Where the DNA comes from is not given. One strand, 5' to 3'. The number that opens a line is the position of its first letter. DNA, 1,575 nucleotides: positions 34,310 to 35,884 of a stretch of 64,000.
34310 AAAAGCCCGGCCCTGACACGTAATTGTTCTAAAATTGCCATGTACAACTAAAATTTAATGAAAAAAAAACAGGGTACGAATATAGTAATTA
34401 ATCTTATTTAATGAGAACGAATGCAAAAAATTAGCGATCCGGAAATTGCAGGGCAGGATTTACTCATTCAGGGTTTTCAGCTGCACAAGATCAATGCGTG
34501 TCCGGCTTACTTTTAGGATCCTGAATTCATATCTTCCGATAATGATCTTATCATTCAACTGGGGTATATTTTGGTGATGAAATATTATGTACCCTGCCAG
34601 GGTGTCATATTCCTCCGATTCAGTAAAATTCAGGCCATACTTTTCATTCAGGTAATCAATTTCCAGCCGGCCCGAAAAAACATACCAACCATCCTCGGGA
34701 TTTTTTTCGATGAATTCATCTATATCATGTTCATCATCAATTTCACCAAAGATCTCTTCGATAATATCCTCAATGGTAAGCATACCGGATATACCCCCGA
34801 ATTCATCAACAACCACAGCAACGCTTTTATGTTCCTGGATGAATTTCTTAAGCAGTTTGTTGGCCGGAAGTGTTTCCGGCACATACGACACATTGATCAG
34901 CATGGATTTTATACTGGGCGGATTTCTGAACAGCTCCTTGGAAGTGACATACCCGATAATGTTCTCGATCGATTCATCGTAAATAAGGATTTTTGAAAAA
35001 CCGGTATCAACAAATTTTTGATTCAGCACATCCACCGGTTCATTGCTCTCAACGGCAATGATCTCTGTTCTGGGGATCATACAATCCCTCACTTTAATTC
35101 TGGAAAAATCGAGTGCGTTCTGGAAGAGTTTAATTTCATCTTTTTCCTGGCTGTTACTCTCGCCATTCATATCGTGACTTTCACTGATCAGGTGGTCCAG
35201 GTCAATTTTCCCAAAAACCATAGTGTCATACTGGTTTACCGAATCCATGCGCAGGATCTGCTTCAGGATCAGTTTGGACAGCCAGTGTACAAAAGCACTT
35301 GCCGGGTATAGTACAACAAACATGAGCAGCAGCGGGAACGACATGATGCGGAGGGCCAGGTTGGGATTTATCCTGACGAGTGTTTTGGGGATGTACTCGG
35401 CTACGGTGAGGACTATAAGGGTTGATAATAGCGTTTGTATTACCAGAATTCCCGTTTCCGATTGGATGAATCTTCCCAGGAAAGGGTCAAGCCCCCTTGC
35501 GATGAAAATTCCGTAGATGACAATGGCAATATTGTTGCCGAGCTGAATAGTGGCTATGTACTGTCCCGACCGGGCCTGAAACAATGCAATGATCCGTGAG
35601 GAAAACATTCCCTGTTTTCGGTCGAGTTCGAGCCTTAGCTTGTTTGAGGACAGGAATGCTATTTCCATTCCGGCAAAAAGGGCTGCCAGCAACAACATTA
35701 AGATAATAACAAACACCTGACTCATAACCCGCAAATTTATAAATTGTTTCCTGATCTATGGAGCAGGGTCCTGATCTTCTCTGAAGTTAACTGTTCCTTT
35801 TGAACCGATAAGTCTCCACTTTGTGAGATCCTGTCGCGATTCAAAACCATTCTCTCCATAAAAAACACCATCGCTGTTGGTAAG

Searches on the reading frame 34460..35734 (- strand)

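Call 26: search_protein_families(library=pfam, proteins=[window:34460-35734:-], max_evalue=0.00001)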
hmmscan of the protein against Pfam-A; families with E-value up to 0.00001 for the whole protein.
window:34460-35734:- (424 aa): 3 families
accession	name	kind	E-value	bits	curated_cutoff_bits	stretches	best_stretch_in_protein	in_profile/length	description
PF01595.25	CNNM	-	1.6e-28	100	28.4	1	9-188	2-173/181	Cyclin M transmembrane N-terminal domain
PF03471.22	CorC_HlyC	-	1.5e-18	67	27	1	347-421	4-79/81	Transporter associated domain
PF00571.33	CBS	-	1.3e-12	48.3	24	1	281-329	8-56/57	CBS domain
